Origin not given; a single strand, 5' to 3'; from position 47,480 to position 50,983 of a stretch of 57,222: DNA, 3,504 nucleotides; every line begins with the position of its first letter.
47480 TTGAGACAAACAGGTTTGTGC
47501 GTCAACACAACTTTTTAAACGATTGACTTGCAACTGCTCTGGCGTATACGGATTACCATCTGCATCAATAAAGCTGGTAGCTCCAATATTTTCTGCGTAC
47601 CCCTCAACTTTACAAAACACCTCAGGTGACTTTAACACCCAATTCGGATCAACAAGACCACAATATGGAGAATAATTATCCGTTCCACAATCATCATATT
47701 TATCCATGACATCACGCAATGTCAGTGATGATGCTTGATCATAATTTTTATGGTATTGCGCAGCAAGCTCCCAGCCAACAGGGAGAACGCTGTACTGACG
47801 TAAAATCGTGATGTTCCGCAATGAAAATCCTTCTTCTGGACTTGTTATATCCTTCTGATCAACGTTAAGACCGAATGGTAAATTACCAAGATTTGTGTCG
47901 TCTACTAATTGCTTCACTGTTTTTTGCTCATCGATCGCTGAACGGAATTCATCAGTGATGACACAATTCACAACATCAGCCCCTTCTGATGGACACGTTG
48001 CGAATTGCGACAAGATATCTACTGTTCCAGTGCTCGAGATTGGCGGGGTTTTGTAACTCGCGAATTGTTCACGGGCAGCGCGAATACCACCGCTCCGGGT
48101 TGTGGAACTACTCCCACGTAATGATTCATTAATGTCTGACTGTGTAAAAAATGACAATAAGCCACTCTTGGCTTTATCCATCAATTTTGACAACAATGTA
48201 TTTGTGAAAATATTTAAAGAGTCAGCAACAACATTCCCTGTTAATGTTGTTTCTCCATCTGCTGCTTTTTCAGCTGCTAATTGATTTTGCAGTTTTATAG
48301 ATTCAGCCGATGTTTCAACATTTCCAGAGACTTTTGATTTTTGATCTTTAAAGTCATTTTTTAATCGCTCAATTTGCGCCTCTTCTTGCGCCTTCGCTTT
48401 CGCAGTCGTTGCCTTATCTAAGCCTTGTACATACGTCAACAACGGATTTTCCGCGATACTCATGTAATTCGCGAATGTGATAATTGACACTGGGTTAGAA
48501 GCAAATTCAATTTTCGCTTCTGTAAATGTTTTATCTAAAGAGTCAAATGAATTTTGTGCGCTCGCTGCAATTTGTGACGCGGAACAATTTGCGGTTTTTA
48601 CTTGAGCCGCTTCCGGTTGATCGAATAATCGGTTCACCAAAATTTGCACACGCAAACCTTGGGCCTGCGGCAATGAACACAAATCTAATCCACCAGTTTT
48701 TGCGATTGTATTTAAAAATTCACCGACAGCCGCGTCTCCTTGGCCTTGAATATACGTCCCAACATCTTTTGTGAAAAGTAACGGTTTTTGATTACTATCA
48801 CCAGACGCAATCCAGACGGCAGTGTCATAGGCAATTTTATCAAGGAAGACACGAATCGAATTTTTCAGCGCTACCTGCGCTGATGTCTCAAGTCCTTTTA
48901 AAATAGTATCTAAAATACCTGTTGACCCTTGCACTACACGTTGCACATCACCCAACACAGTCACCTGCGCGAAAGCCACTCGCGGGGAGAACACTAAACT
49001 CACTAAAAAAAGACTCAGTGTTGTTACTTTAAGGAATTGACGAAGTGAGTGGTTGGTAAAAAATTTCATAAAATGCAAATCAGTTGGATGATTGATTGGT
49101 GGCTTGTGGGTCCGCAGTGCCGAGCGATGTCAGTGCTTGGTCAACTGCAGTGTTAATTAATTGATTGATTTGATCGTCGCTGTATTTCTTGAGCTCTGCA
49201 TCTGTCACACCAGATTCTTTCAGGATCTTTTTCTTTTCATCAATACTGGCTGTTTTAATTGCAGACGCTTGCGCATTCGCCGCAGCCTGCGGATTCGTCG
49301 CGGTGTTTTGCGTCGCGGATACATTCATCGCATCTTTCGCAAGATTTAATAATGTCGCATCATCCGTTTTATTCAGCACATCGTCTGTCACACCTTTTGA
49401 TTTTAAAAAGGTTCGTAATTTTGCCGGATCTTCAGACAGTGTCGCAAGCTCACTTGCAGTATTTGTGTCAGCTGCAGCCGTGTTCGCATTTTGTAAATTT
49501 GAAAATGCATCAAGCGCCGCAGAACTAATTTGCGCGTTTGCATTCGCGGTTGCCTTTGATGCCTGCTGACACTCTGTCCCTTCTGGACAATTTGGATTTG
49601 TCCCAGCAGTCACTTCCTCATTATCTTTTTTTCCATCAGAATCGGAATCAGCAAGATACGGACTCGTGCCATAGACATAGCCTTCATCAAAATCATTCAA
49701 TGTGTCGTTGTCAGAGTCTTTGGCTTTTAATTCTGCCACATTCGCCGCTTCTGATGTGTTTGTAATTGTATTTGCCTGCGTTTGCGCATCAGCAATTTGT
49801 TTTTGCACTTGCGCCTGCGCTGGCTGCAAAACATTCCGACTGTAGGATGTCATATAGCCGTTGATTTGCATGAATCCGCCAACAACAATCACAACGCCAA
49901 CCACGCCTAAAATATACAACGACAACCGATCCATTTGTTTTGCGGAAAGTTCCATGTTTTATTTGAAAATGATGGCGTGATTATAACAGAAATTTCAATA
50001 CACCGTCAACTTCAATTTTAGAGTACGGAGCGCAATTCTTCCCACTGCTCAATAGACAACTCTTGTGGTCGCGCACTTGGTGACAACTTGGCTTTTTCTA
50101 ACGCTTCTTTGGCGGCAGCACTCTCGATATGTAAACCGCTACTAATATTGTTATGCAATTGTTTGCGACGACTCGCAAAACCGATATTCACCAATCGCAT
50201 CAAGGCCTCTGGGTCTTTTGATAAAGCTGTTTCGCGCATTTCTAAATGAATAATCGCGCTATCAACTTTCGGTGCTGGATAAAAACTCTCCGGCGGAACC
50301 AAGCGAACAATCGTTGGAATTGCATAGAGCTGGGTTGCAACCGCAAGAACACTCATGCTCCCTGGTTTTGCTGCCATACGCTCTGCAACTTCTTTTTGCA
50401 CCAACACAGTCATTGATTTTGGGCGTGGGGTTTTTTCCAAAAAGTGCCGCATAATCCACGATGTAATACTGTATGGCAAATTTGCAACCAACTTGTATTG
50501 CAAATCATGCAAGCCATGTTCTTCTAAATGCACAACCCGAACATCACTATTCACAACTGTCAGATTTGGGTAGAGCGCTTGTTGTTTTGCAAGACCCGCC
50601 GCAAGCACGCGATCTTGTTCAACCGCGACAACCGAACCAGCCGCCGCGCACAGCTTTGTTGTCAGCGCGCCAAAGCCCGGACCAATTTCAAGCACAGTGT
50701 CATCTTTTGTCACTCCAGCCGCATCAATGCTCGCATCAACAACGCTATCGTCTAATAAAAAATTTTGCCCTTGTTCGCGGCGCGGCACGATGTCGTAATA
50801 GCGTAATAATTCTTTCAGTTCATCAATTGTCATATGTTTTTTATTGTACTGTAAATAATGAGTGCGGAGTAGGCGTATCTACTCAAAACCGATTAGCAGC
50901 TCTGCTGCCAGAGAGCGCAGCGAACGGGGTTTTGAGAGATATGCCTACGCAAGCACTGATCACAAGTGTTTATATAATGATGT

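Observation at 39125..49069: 3314-aa secreted, cysteine-rich multi-lectin giant protein encoded next to the T4SS-like operon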

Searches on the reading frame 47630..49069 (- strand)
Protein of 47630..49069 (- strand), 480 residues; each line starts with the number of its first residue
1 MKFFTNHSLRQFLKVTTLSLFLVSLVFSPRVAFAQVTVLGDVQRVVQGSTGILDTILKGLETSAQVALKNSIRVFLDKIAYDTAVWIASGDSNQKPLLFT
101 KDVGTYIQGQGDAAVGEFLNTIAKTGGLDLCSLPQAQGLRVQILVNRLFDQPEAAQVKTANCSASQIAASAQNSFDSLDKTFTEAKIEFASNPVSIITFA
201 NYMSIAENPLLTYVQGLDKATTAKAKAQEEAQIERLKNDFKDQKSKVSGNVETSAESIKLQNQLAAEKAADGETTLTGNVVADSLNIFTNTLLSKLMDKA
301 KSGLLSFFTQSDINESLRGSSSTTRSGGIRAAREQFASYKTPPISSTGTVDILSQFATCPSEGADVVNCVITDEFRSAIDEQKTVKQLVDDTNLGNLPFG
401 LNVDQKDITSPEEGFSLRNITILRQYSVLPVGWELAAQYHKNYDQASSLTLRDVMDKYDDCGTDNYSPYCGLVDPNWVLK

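Call 65: search_solved_structures(query=A5, max_evalue=10, show_alignments=2)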
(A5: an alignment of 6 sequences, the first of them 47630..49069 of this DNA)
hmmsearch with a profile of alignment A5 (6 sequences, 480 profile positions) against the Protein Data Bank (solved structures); distinct sequences matched with E-value up to 10: 2.
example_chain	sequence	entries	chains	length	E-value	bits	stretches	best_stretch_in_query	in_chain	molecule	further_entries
6iqo_A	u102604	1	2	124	0.17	13.8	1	221-274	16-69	DNA-binding protein SSO0352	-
6iqc_A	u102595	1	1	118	0.26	13.2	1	221-274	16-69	DNA-binding protein SSO0352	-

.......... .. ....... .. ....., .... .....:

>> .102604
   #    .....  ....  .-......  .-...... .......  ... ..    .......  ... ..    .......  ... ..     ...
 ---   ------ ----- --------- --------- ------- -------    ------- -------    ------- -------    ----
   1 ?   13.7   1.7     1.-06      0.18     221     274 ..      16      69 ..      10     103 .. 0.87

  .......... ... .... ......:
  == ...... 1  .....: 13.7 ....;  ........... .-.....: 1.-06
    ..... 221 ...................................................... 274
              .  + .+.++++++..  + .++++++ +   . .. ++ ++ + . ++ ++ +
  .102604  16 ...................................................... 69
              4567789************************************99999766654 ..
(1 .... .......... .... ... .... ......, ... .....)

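Call 75: find_related_loci(query=A5, collection=genome_contigs, flank=10000)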
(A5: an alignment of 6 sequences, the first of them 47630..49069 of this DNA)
Query A5 (480 aa) in genome_contigs; peptide patterns used: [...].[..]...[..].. (x = any residue, [..] = any of these).
394 stretches matched a pattern; 213 encode a relative of the query (tblastn E <= 1e-3); the best 80 are kept; 80 distinct loci.
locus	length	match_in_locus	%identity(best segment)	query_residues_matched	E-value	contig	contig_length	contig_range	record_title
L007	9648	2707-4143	71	1-480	0e+0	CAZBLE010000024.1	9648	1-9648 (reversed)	MAG TPA_asm: uncultured Gammaproteobacteria bacterium isolate SRP278252_co1_298 genome assembly, contig: NODE_13019_leng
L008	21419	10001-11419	69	8-480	0e+0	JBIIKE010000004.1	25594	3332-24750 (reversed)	MAG: Bdellovibrionales bacterium isolate ME2001-10-09pf_3300042861_group1_bin81 Rohwer_bin1517_scaffold_1066_c1, whole g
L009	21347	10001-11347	44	26-480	5e-113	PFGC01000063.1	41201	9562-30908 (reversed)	MAG: Candidatus Kerfeldbacteria bacterium CG15_BIG_FIL_POST_REV_8_21_14_020_45_12 CG15_8_21_14_0.20_scaffold_260_c, whol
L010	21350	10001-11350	40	26-480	2e-112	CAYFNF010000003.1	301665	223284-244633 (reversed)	MAG TPA_asm: uncultured Gammaproteobacteria bacterium isolate ERP019367_co2_140 genome assembly, contig: NODE_30_length_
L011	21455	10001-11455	43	1-480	9e-106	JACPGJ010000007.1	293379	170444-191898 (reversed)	MAG: Candidatus Kerfeldbacteria bacterium isolate NC_groundwater_384_Ag_B-0.1um_43_17 GD18-4_B1_scaffold_917009, whole g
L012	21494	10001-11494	32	4-480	5e-63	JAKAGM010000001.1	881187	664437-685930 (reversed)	MAG: bacterium isolate WY2.bin33 NODE_1_length_881187_cov_3.460649, whole genome shotgun sequence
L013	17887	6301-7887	32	6-480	1e-60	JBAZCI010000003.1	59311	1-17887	MAG: Patescibacteria group bacterium isolate SO_2017_GW1_133 NODE_2777_length_59311_cov_1.527660_OW334_2017, whole genom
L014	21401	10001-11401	30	23-479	8e-60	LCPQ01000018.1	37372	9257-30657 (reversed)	MAG: Parcubacteria group bacterium GW2011_GWA2_48_9 UY34_C0018, whole genome shotgun sequence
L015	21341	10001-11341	30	12-480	1e-53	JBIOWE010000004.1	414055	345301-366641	MAG: Patescibacteria group bacterium isolate MAG090 k127_1662334, whole genome shotgun sequence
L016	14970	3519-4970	29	1-480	1e-52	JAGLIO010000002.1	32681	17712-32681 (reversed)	MAG: Candidatus Parcubacteria bacterium isolate RS_2_9 ROV157_2.bin.9.fa_2, whole genome shotgun sequence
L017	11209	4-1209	31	60-480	4e-51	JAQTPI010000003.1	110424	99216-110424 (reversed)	MAG: Patescibacteria group bacterium isolate STB_112 NODE_400_length_110424_cov_6.248602_Sandtown_B, whole genome shotgu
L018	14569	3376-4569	32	66-480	2e-50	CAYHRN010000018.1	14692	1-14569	MAG TPA_asm: uncultured Gammaproteobacteria bacterium isolate ERP119705_co15_249 genome assembly, contig: NODE_4449_leng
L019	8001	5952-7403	32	1-480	1e-50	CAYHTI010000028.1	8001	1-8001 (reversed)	MAG TPA_asm: uncultured Gammaproteobacteria bacterium isolate ERP119705_co15_179 genome assembly, contig: NODE_11158_len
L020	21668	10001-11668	28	15-480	5e-50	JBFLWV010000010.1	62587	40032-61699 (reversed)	MAG: Patescibacteria group bacterium isolate MAG041 MAG041_10, whole genome shotgun sequence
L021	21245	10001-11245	30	59-480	1e-49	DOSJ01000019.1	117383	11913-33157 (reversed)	MAG TPA_asm: Candidatus Falkowbacteria bacterium isolate UBA12426 contig_109, whole genome shotgun sequence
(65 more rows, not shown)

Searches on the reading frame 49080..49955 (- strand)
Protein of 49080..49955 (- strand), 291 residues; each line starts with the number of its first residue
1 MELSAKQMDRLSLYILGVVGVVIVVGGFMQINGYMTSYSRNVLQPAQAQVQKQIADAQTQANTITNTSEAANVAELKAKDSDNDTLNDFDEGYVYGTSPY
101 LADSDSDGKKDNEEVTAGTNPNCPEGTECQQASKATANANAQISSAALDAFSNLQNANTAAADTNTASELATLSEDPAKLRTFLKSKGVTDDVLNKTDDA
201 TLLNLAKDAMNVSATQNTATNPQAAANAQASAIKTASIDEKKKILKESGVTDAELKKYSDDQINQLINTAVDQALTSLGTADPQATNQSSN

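Call 7: search_protein_families(library=pfam, proteins=[window:49080-49955:-], max_evalue=0.01)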
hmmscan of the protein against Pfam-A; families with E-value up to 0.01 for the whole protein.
window:49080-49955:- (291 aa): 2 families
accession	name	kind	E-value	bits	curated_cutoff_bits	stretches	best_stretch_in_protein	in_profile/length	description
PF18884.5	TSP3_bac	-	0.00049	20.3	25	1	103-122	1-20/22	Bacterial TSP3 repeat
PF04695.18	Pex14_N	-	0.0011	19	23.2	0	179-192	25-38/46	Pex14 N-terminal domain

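Call 69: search_protein_families(library=ncbifam, proteins=[window:49080-49955:-], max_evalue=0.1)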
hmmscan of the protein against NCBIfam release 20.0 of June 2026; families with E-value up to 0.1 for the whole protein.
window:49080-49955:- (291 aa): 0 families

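Call 87: search_protein_families(library=pfam, proteins=[window:49080-49955:-], max_evalue=1)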
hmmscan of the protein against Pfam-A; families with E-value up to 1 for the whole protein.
window:49080-49955:- (291 aa): 4 families
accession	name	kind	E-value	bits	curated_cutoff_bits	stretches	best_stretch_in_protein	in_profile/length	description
PF18884.5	TSP3_bac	-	0.00049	20.3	25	1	103-122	1-20/22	Bacterial TSP3 repeat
PF04695.18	Pex14_N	-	0.0011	19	23.2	1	179-192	25-38/46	Pex14 N-terminal domain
PF08343.15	RNR_N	-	0.1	13.1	29.4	1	229-272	35-79/82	Ribonucleotide reductase N-terminal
PF11439.13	T3SchapCesA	-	0.45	11.1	29.1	0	69-104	36-73/95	Type III secretion system filament chaperone CesA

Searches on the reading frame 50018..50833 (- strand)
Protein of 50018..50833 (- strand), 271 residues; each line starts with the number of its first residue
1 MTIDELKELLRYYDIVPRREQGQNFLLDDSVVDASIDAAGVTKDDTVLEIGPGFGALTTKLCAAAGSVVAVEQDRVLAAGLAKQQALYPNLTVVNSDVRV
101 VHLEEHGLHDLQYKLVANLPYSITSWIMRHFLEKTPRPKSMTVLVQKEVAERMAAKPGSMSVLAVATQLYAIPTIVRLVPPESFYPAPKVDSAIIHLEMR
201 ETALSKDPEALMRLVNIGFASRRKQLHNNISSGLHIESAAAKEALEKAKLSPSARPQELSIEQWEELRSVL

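Call 7: search_protein_families(library=pfam, proteins=[window:50018-50833:-], max_evalue=0.01)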
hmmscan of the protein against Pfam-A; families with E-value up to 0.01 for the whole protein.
window:50018-50833:- (271 aa): 1 family
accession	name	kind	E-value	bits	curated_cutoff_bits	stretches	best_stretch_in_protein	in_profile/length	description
PF00398.26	RrnaAD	-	3.7e-52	177.5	24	1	18-265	5-255/263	Ribosomal RNA adenine dimethylase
